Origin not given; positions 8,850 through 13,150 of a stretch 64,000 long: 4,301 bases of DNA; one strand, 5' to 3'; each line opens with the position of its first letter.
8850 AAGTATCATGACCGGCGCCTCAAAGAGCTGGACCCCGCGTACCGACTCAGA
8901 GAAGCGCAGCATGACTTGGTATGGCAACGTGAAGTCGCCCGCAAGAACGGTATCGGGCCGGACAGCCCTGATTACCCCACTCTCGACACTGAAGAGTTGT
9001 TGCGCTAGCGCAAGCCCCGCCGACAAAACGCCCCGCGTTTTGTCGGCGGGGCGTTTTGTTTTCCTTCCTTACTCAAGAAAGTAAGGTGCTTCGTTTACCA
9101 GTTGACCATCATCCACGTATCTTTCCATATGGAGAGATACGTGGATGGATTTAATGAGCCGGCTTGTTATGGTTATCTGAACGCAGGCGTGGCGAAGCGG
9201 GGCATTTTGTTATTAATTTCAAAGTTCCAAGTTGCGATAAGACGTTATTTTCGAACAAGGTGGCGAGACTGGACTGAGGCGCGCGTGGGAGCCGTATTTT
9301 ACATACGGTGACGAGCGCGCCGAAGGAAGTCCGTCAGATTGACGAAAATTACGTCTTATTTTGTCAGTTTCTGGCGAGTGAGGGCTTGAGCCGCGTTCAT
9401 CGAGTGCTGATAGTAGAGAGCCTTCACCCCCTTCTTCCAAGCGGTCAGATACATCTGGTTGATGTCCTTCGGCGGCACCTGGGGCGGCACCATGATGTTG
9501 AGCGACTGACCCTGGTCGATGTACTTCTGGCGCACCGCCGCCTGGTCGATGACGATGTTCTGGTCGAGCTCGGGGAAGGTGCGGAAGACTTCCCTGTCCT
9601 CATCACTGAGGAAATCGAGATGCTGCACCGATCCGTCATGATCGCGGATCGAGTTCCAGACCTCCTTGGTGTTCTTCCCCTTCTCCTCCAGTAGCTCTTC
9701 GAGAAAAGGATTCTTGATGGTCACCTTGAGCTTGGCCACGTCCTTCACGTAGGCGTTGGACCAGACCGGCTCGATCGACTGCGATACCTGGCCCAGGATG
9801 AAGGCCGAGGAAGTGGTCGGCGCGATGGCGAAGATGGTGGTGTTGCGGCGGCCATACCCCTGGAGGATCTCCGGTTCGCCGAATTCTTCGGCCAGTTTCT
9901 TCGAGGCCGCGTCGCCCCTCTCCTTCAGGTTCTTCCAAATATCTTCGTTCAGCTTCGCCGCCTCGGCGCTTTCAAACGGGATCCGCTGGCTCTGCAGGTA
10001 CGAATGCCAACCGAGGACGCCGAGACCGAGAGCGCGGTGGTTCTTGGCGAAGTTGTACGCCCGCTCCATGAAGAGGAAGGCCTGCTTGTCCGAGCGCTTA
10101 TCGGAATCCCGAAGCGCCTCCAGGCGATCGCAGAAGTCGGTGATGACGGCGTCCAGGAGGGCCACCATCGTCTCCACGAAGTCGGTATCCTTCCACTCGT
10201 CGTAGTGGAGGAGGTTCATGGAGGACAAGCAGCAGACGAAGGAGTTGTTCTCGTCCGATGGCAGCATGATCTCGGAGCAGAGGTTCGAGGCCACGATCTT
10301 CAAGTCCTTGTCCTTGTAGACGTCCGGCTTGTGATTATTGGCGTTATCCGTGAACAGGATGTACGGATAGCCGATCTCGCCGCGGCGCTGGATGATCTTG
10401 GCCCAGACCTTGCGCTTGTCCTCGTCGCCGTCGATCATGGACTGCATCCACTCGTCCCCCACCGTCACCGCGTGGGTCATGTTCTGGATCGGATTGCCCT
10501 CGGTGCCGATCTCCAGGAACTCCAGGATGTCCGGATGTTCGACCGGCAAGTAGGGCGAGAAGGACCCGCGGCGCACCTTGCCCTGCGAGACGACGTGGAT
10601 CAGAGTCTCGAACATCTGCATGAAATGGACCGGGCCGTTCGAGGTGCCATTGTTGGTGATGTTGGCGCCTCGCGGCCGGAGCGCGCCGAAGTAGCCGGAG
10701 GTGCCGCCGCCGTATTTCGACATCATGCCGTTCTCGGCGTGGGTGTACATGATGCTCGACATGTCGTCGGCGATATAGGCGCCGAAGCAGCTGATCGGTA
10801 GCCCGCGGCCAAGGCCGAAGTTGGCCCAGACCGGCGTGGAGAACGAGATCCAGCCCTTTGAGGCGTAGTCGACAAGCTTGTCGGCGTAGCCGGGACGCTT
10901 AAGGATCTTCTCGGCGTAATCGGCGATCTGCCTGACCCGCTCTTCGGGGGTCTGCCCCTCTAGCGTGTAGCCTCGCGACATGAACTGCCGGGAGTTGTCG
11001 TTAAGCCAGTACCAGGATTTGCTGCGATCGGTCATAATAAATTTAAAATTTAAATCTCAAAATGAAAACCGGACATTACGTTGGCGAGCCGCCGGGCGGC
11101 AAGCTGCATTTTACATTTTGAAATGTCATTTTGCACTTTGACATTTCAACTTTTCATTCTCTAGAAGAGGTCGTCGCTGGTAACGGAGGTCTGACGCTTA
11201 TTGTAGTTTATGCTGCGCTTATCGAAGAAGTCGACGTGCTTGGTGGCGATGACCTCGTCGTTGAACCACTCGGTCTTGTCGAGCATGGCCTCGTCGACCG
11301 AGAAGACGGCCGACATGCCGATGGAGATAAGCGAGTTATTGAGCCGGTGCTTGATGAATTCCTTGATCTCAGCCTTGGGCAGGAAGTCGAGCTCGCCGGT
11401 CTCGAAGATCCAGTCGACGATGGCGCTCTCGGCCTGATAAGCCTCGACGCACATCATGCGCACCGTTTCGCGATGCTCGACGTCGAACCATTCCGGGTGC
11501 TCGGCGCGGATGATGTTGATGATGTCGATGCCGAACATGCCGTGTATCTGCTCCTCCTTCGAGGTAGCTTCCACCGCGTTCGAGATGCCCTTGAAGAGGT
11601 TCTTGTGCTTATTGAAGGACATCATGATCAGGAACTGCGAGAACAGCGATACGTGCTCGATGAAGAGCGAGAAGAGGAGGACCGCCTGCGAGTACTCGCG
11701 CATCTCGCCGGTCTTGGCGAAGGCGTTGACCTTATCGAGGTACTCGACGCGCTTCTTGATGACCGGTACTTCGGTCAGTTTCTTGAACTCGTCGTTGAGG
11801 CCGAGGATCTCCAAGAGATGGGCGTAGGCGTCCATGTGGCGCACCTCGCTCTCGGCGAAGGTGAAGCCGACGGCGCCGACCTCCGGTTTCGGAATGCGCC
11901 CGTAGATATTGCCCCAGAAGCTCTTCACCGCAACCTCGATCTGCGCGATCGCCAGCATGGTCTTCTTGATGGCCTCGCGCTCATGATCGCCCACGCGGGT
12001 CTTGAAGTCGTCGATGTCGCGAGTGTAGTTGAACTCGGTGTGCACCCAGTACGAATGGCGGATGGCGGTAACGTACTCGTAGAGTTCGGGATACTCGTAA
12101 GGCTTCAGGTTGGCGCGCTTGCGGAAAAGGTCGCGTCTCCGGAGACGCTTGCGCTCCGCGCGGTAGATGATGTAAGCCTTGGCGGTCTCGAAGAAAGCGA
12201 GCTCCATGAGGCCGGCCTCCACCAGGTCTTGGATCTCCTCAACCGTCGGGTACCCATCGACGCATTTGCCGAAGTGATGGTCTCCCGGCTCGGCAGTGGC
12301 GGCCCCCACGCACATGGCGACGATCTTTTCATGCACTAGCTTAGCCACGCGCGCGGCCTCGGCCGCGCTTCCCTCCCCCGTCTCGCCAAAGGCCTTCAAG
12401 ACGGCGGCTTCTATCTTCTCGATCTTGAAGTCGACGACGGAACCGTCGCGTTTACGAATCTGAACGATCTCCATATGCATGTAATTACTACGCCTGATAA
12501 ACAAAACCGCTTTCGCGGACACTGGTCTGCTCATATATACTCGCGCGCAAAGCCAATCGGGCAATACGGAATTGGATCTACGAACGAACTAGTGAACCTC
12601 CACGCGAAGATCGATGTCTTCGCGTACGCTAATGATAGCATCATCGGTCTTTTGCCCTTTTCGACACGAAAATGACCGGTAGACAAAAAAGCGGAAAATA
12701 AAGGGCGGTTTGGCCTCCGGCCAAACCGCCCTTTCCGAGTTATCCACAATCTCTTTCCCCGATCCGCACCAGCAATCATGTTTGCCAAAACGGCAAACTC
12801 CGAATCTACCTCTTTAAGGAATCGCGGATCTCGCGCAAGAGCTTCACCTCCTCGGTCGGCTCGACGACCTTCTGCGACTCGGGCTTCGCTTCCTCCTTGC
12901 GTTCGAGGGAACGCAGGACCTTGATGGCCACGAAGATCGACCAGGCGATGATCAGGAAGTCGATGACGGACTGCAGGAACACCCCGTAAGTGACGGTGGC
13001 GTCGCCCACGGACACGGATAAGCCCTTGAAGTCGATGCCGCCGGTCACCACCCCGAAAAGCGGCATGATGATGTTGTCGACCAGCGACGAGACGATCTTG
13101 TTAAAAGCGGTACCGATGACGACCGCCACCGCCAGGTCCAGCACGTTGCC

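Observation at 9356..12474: Class I RNR with the ATP-cone on the radical-generating beta subunit and a cone-less alpha subunit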

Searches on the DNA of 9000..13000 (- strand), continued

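Call 75: search_with_rna_model(model_id=R1, sources=[window, L001, L002, L003, L004, L005, L008, L009, L010, L011, L012, L013, L014, L015, L016, L017, L018, L019, L020, L021, L022, L023, L024, L025, L026, L027, L028, L030, L031, L032, L033, L034, L035, L036, L041, L042, L043, L044, L046, L047, L048, L049, L050, L055, L084], max_evalue=0.0001, make_alignment=true)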
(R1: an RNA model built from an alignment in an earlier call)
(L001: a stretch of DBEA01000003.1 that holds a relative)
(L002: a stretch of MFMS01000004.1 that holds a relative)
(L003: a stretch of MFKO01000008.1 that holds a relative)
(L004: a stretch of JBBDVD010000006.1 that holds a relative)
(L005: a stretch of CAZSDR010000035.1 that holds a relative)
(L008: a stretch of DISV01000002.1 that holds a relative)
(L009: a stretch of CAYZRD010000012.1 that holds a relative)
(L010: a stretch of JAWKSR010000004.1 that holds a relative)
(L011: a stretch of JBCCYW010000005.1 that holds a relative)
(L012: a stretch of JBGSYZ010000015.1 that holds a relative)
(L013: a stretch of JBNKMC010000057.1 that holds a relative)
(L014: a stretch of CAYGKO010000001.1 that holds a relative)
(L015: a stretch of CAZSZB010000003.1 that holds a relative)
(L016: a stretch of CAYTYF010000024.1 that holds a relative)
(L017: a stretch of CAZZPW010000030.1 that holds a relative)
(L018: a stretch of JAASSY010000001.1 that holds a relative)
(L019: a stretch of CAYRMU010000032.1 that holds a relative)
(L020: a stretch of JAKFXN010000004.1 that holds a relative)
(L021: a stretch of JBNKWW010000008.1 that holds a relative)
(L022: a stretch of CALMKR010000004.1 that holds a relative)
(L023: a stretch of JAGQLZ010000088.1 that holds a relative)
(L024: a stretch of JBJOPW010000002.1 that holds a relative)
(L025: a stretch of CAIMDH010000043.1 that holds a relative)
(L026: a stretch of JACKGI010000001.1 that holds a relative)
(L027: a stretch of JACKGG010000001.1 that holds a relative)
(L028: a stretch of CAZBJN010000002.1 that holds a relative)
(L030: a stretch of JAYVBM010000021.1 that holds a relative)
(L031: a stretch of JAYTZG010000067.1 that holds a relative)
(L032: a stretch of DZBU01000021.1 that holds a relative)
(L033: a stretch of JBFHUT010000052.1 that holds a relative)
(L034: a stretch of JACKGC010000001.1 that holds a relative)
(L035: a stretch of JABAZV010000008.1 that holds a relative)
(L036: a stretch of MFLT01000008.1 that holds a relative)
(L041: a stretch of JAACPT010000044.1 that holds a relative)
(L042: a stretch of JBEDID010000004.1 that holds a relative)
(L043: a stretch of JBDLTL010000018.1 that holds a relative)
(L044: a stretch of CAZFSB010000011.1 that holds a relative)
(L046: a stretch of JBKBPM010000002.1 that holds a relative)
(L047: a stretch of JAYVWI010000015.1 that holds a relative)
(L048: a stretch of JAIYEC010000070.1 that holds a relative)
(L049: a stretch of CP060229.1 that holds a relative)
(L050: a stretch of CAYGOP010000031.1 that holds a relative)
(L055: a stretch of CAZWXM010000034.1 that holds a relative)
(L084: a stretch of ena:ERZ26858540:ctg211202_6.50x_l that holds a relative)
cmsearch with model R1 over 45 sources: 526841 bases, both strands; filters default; matches with E-value up to 0.0001: 44.
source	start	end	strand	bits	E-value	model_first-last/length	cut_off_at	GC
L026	5881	5960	+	70.9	5.1e-15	1-80/80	no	0.41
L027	5881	5960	+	70.6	6.2e-15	1-80/80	no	0.44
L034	5888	5964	+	67.5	4e-14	1-80/80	no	0.44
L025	3195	3274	+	65.8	1.1e-13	1-80/80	no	0.34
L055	1197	1273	+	64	3.3e-13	1-80/80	no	0.34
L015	5787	5882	+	63.8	3.8e-13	1-80/80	no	0.27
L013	1812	1900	+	63.7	4e-13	1-80/80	no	0.34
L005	5291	5377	+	63.4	4.7e-13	1-80/80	no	0.37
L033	3514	3599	+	62.9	6.3e-13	1-80/80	no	0.45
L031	2634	2713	+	62.1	1e-12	1-80/80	no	0.49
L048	5892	5971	+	62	1.1e-12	1-80/80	no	0.45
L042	5885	5962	+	61.6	1.4e-12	1-80/80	no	0.49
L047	2987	3066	+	61.2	1.8e-12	1-80/80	no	0.47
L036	5880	5955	+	60.9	2.1e-12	1-80/80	no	0.37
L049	5881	5962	+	60.8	2.3e-12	1-80/80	no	0.43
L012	5831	5909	+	60.7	2.4e-12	1-80/80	no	0.46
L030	5317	5396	+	60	3.8e-12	1-80/80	no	0.47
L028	5881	5952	+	57.6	1.6e-11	1-80/80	no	0.39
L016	1835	1924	+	57.6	1.6e-11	1-80/80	no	0.56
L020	5883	5961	+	57.4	1.7e-11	1-80/80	no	0.44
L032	2121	2202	+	57.2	2e-11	1-80/80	no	0.45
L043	5895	5973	+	55.6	5.3e-11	1-80/80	no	0.49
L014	5659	5777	+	55.4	6e-11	1-80/80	no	0.41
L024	5872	5967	+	55.2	6.8e-11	1-80/80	no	0.4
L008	5857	5945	+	55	7.7e-11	1-80/80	no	0.35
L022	1361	1459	+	54.1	1.2e-10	1-80/80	no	0.54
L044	5879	5962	+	53.4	2e-10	1-80/80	no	0.46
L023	292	376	+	53.3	2.1e-10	1-80/80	no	0.44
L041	3540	3619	+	52.4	3.5e-10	1-80/80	no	0.44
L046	5866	5963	+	51.3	6.9e-10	1-80/80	no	0.48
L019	2331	2428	+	50.6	1.1e-09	1-80/80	no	0.57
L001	5880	5938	+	47.3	7.8e-09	1-80/80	no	0.59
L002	5889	5946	+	46.6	1.2e-08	1-80/80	no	0.4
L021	4386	4510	+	46.5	1.3e-08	1-80/80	no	0.42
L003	5889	5946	+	46.4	1.3e-08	1-80/80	no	0.43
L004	149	208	+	45.4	2.4e-08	1-80/80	no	0.5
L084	1081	1228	+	42.6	1.3e-07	1-80/80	no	0.45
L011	5547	5636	+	40.3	5.3e-07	1-80/80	no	0.39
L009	998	1110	+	39.5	8.3e-07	1-80/80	no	0.49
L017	2292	2391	+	39.4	8.8e-07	1-80/80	no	0.52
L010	5530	5684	+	39.4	8.9e-07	1-80/80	no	0.43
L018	5878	5966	+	38.2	1.8e-06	1-80/80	no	0.56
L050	1132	1212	+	33.8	2.6e-05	1-80/80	no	0.4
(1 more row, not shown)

Alignment A4: 44 matches aligned to the model, 160 columns, each read 5' to 3' on its own strand. Consensus structure (alignment columns), stored with it:
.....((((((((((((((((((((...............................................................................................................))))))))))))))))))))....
